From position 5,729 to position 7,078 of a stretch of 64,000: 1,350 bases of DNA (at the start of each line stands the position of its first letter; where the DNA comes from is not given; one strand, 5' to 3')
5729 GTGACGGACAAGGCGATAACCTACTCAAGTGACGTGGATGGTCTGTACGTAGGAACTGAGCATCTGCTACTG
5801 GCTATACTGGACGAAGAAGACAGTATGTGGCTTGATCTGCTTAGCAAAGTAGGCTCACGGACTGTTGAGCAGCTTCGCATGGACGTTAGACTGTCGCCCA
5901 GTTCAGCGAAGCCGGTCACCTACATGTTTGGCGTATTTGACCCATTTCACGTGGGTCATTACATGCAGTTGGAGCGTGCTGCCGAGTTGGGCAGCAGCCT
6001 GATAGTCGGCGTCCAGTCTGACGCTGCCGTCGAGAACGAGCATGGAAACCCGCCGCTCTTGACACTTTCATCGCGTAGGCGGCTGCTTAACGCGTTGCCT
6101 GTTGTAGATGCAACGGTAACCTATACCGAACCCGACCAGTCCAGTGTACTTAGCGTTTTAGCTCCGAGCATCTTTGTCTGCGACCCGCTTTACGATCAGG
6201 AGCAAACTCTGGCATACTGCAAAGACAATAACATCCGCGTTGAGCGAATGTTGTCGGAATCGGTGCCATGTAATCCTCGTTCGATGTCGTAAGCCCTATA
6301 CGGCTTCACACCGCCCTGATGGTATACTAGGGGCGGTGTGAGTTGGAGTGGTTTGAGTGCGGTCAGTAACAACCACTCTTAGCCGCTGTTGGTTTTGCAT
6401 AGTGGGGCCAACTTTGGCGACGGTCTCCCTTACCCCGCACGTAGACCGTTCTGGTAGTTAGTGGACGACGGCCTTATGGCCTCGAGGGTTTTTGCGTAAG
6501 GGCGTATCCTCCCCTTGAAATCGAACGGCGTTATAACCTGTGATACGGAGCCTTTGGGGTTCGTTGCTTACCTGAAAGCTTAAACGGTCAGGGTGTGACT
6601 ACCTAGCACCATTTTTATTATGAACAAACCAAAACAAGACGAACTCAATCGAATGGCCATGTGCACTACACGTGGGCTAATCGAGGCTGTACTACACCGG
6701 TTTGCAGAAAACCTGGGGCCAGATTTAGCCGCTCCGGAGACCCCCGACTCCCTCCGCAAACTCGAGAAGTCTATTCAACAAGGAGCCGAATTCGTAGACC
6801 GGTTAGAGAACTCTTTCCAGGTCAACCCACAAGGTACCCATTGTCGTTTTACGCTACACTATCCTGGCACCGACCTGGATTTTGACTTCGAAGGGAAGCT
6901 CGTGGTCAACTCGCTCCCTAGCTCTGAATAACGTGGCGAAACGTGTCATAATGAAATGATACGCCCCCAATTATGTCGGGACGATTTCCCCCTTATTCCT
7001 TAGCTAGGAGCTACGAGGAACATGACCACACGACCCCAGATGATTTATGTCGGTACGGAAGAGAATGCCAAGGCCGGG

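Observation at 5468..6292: Unusual fusion of a Clp N-terminal repeat domain to a cytidylyltransferase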

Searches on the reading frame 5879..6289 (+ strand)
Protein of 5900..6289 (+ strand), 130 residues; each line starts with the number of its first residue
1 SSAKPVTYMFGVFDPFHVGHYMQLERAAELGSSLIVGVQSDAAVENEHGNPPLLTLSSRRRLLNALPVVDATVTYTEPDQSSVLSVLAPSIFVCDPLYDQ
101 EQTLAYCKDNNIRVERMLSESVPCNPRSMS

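Call 18: find_homologous_proteins(query=window:5900-6289:+, max_evalue=0.001)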
Query seq(130 aa): 30 candidates shared short words with the query, none scored E <= 0.001.

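Call 25: search_solved_structures(query=window:5900-6289:+, max_evalue=1, show_alignments=5)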
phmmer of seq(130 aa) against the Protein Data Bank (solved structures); distinct sequences matched with E-value up to 1: 20.
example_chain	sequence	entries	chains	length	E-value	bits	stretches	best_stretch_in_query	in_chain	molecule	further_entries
3elb_A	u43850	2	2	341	3.9e-13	53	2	9-74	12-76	Ethanolamine-phosphate cytidylyltransferase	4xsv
5x9q_A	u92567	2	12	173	1.3e-10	44.8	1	4-101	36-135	Putative cytidylyltransferase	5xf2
3glv_A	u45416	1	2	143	1.5e-08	38.2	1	10-101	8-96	Lipopolysaccharide core biosynthesis protein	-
9hsm_A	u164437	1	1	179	9.9e-05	25.9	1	4-72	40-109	choline-phosphate cytidylyltransferase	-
9hsg_A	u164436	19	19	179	9.9e-05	25.9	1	4-72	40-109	choline-phosphate cytidylyltransferase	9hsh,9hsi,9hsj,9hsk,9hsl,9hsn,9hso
4zcp_A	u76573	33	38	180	0.0001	25.9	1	4-72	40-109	Cholinephosphate cytidylyltransferase | Choline-phosphate cytidylyltransferase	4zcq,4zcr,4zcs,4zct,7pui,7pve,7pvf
5x3d_A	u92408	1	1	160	0.00011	25.7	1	4-93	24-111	Phosphoenolpyruvate phosphomutase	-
1coz_A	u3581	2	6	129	0.0007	23.1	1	9-73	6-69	PROTEIN (GLYCEROL-3-PHOSPHATE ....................) | glycerol-3-phosphate cytidylyltransferase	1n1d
2b7l_A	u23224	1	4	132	0.0011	22.5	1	9-73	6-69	glycerol-3-phosphate cytidylyltransferase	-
3hl4_A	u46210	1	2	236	0.065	16.8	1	5-49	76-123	Choline-phosphate cytidylyltransferase A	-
6gye_A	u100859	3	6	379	0.068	16.7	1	2-63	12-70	Nicotinamide-nucleotide adenylyltransferase NadR family / Ribosylnicotinamide kinase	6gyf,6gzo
4mvc_A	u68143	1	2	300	0.093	16.3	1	5-49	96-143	Choline-phosphate cytidylyltransferase A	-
4mvd_B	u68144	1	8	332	0.11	16.1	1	7-49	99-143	Choline-phosphate cytidylyltransferase A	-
1f9a_A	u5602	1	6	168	0.13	15.8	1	8-42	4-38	HYPOTHETICAL PROTEIN MJ0541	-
2qjo_A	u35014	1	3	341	0.64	13.6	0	10-41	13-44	Bifunctional NMN adenylyltransferase/Nudix hydrolase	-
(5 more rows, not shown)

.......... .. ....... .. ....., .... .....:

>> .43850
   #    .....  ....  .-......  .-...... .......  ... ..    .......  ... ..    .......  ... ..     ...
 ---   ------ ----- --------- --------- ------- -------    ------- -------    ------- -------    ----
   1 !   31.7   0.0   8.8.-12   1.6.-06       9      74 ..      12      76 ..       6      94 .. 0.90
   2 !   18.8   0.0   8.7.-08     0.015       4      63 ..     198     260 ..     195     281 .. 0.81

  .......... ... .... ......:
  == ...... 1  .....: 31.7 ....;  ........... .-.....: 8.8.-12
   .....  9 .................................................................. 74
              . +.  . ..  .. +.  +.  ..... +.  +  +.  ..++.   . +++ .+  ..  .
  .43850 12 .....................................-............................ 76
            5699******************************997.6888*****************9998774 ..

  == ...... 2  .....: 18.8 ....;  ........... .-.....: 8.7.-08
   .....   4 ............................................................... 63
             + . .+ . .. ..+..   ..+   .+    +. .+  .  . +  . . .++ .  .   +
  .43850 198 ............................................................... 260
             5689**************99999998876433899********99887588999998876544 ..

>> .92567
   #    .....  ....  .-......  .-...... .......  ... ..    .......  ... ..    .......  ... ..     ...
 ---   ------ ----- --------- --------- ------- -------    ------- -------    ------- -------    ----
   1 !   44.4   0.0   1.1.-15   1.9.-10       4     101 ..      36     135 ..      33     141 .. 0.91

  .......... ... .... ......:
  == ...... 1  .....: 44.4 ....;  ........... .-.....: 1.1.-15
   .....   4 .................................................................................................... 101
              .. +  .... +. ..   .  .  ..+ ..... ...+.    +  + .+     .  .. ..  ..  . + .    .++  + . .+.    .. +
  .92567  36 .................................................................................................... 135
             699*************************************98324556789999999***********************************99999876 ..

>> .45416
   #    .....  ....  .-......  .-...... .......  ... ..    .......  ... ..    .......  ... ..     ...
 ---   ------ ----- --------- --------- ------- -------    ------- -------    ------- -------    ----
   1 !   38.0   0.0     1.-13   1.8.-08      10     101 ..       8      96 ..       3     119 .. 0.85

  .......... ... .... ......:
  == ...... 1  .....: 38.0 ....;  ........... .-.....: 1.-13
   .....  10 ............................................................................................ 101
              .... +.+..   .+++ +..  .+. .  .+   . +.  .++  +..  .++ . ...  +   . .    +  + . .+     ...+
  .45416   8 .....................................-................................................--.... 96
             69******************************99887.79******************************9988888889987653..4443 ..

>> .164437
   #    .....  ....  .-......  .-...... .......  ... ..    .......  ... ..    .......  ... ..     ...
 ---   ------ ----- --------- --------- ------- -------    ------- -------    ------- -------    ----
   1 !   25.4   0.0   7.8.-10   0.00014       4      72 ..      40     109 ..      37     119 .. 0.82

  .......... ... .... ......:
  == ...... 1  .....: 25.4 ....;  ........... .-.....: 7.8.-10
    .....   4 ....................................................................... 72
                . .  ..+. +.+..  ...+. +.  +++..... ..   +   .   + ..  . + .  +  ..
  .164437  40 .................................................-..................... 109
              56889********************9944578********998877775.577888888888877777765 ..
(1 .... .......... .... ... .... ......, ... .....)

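Call 39: find_homologous_proteins(query=A1, max_evalue=0.001)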
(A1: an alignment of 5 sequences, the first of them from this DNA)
Query A1 (5 sequences) (130 aa, profile of the alignment): 7942 proteins with E <= 0.001 among 8000 candidates; the best 120 are listed.
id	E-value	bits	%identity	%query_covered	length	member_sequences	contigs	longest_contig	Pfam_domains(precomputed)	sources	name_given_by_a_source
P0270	5.2e-36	141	38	75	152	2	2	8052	PF01467.33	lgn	-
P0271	5.3e-34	134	37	75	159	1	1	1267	PF01467.33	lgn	-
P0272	5.9e-34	134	36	75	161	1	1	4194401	PF01467.33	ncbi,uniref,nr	ncbi:D-glycero-beta-D-manno-heptose 1-phosphate adenylyltransferase [Burkholderia perseverans]|unire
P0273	6.2e-34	134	36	75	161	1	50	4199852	PF01467.33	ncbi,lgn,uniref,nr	ncbi:D-glycero-beta-D-manno-heptose 1-phosphate adenylyltransferase [Burkholderia plantarii]|uniref:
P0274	6.4e-34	134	36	75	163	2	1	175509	PF01467.33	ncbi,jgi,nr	ncbi:cytidyltransferase [Burkholderia plantarii]|jgi:D-glycero-beta-D-manno-heptose 1-phosphate aden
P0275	8.2e-34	134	38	74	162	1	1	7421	PF01467.33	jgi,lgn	jgi:rfaE bifunctional protein nucleotidyltransferase chain/domain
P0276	8.3e-34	134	38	74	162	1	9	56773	PF01467.33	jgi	jgi:rfaE bifunctional protein nucleotidyltransferase chain/domain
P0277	9.3e-34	133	36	75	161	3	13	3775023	PF01467.33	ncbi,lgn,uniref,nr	ncbi:D-glycero-beta-D-manno-heptose 1-phosphate adenylyltransferase [Burkholderia glumae]|uniref:D-g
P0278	1.0e-33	133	36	75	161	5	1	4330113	PF01467.33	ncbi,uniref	ncbi:D-glycero-beta-D-manno-heptose 1-phosphate adenylyltransferase [Burkholderia sp. 22PA0106]|unir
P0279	1.3e-33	133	37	75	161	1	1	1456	PF01467.33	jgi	jgi:D-glycero-beta-D-manno-heptose 1-phosphate adenylyltransferase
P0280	1.6e-33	133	39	74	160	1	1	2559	PF01467.33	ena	-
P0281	1.6e-33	133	40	76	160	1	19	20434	PF01467.33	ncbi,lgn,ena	-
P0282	1.8e-33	132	38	76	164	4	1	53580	PF01467.33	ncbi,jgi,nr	ncbi:MAG TPA: D-glycero-beta-D-manno-heptose 1-phosphate adenylyltransferase [Trinickia sp.]|nr:D-gl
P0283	2.1e-33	132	36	75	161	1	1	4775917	PF01467.33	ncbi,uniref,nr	ncbi:D-glycero-beta-D-manno-heptose 1-phosphate adenylyltransferase [Trinickia violacea]|uniref:D-gl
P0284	2.4e-33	132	40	76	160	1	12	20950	PF01467.33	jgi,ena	-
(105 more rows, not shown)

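Call 48: predict_structure(alignment_id=A3)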
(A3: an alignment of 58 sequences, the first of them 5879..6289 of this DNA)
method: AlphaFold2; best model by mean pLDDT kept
length: 137 residues; sequences in the alignment: 58
mean_pLDDT: 81.0   pTM: 0.75
mean pLDDT of the five models: 81.0, 80.7, 69.4, 57.0, 55.3
residues with pLDDT >= 90: 50; 70-90: 61; 50-70: 9; < 50: 17
segments of 3 or more residues with pLDDT < 50: 2-4, 6-9, 128-137
pLDDT, mean of each block of 10 residues (from residue 1): 49 72 84 89 90 86 92 92 86 90 88 95 68 43
secondary structure, 60 per line:
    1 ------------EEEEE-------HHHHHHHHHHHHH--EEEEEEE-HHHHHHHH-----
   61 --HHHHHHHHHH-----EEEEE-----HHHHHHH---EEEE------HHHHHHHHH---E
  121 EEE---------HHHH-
elements in order: E13-17 H25-37 E40-46 H48-55 H63-72 E78-82 H88-94 E98-101 H108-116 E120-123 H133-136

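Call 50: fold_search(model_id=the predicted structure, library=pdb)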
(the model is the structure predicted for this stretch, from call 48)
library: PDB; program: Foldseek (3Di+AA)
matches with E <= 10: 1449; with E <= 0.001: 120
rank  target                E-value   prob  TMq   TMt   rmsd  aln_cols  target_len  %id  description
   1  5xf2_E                1.3e-09  1.00  0.77  0.74   2.1       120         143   34  Crystal structure of SeMet-HldC from Burkholderia pseudomallei (released 2017-07-19)
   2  5xf2_A                1.3e-09  1.00  0.77  0.74   2.1       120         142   34  Crystal structure of SeMet-HldC from Burkholderia pseudomallei (released 2017-07-19)
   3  5xf2_B                4.6e-09  1.00  0.73  0.64   2.1       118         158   33  Crystal structure of SeMet-HldC from Burkholderia pseudomallei (released 2017-07-19)
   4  5x3d                  1.0e-08  1.00  0.75  0.81   1.9       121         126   23  Crystal structure of HEP-CMP-bound form of cytidylyltransferase (CyTase) domain of Fom1 from Streptomyces wedmorensis (released 2017-09-13)
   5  3glv_A                3.9e-08  1.00  0.68  0.76   3.0       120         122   28  Crystal structure of the lipopolysaccharide core biosynthesis protein from Thermoplasma volcanium GSS1 (released 2009-05-12)
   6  2b7l_A                4.8e-08  1.00  0.70  0.82   2.6       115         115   23  Crystal Structure of CTP:Glycerol-3-Phosphate Cytidylyltransferase from Staphylococcus aureus (released 2006-06-27)
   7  1coz_A                9.2e-08  1.00  0.71  0.76   2.2       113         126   22  CTP:GLYCEROL-3-PHOSPHATE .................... FROM BACILLUS SUBTILIS (released 1999-10-06)
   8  2b7l_B                1.6e-07  1.00  0.70  0.84   2.2       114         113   21  Crystal Structure of CTP:Glycerol-3-Phosphate Cytidylyltransferase from Staphylococcus aureus (released 2006-06-27)
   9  4xsv                  4.1e-07  1.00  0.69  0.33   2.8       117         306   25  Human CTP: Phosphoethanolamine Cytidylyltransferase in complex with CTP (released 2016-03-16)
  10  4zcs_A                7.8e-07  1.00  0.65  0.64   3.5       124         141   27  Crystal structure of the C-terminal catalytic domain of Plasmodium falciparum CTP:phosphocholine cytidylyltransferase  (released 2016-08-17)
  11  3elb                  9.5e-07  1.00  0.68  0.33   3.0       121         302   25  Human CTP: Phosphoethanolamine Cytidylyltransferase in complex with CMP (released 2008-10-21)
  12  3hl4_A                1.0e-06  1.00  0.73  0.58   3.8       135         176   22  Crystal structure of a mammalian CTP:phosphocholine cytidylyltransferase with CDP-choline (released 2009-09-22)
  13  4zcs_B                1.3e-06  1.00  0.69  0.67   2.9       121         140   27  Crystal structure of the C-terminal catalytic domain of Plasmodium falciparum CTP:phosphocholine cytidylyltransferase  (released 2016-08-17)
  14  4zcs_D                1.4e-06  1.00  0.67  0.66   3.1       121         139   26  Crystal structure of the C-terminal catalytic domain of Plasmodium falciparum CTP:phosphocholine cytidylyltransferase  (released 2016-08-17)
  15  3hl4_B                2.1e-06  1.00  0.71  0.56   3.5       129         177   22  Crystal structure of a mammalian CTP:phosphocholine cytidylyltransferase with CDP-choline (released 2009-09-22)
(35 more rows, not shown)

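Call 73: find_related_loci(query=A6, collection=genome_contigs, flank=6000)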
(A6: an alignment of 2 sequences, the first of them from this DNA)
Query A6 (127 aa) in genome_contigs; peptide patterns used: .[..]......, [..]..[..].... (x = any residue, [..] = any of these).
29 stretches matched a pattern, but none encodes a relative of the query by tblastn (E <= 1e-3).

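Call 79: search_dna_similar(query=window:5909-6289:+, collection=phages, mode=protein, max_evalue=0.01, max_rows=15)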
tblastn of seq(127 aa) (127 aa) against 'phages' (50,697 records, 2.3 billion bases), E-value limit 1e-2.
Records with a match: 3; places in all: 3; records where one place covers at least 80% of the query: 0.
Best place of each record, by identity: 60-80% 1; <60% 2.
By first word of the organism name: Prochlorococcus 2; Bacteriophage 1.
By host as written in the record: Prochlorococcus sp. MIT9515 2; - 1.
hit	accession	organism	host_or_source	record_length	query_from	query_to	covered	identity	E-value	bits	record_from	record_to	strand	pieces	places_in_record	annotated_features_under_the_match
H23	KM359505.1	Prochlorococcus phage P-TIM68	Prochlorococcus sp. MIT9515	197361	1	92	72%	28.3%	6e-3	41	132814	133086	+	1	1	hypothetical protein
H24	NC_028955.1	Prochlorococcus phage P-TIM68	Prochlorococcus sp. MIT9515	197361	1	92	72%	28.3%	6e-3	41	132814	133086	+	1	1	bifunctional heptose 7-phosphate kinase/heptose 1-phosphate ...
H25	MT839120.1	Bacteriophage sp.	human fecal samples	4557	7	38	25%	65.6%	3e-5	47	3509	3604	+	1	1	record has no annotation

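Call 82: fold_search(model_id=the predicted structure, library=viral)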
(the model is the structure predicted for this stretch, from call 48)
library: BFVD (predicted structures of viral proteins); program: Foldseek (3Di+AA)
matches with E <= 10: 1069; with E <= 0.001: 10
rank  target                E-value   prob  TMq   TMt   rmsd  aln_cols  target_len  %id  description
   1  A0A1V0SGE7            6.2e-10  1.00  0.74  0.18   2.5       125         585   26  Cytidylyltransferase [Hokovirus HKV1]
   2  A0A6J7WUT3            2.3e-09  1.00  0.70  0.53   5.2       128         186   26  TagD Cytidylyltransferase [uncultured Caudovirales phage]
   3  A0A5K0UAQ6            1.4e-08  1.00  0.66  0.45   4.6       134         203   23  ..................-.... domain-containing protein [Yasminevirus sp. GU-2018]
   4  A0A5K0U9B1            2.3e-07  1.00  0.69  0.24   2.6       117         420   20  ethanolamine-phosphate cytidylyltransferase [Yasminevirus sp. GU-2018]
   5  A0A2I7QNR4            5.3e-07  1.00  0.69  0.28   4.3       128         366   23  (no name in the UniProt tables at hand)
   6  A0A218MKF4            3.3e-06  1.00  0.71  0.24   2.8       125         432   22  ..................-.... domain-containing protein [uncultured virus]
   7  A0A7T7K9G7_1          5.1e-06  1.00  0.58  0.06   9.6       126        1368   21  Putative replicase [Jaksystermes virus]
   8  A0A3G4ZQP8            1.5e-05  1.00  0.51  0.28   1.2        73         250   32  ethanolamine-phosphate cytidylyltransferase [Barrevirus sp.]
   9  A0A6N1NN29            9.6e-05  1.00  0.60  0.15   5.6       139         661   17  Putative ORFan [Tupanvirus deep ocean]
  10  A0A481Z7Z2            2.7e-04  1.00  0.53  0.38   5.2       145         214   14  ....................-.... protein [Pithovirus LCPAC302]
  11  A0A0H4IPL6            1.3e-03  1.00  0.63  0.57   3.3       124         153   14  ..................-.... domain-containing protein [Stenotrophomonas phage IME-SM1]
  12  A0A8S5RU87            1.3e-03  1.00  0.59  0.45   4.3       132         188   11  Citrate lyase ligase [Ackermannviridae sp.]
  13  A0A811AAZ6            2.8e-03  1.00  0.51  0.10   5.3       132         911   12  (no name in the UniProt tables at hand)
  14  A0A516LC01            2.8e-03  0.99  0.50  0.22   8.6       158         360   11  (no name in the UniProt tables at hand)
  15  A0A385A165            4.2e-03  1.00  0.58  0.17   8.9       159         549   17  (no name in the UniProt tables at hand)
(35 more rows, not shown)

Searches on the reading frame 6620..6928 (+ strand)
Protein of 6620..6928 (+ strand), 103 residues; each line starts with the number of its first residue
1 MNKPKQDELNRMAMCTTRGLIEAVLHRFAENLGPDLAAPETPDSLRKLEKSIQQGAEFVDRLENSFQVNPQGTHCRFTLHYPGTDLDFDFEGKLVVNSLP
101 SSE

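Call 45: search_protein_families(library=ncbifam, proteins=[window:6620-6928:+], max_evalue=0.001)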
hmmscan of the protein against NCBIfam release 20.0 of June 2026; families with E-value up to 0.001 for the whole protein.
window:6620-6928:+ (103 aa): 0 families

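Call 78: search_protein_families(library=pfam, proteins=[window:6620-6928:+], max_evalue=1)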
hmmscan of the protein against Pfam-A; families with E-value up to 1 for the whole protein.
window:6620-6928:+ (103 aa): 2 families
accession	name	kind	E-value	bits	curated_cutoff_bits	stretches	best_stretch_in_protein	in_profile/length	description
PF08181.16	DegQ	-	0.031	14.8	22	1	40-54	22-36/46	DegQ (SacQ) family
PF21837.1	DUF6896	-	0.17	12.4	27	1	26-91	17-71/128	Domain of unknown function (DUF6896)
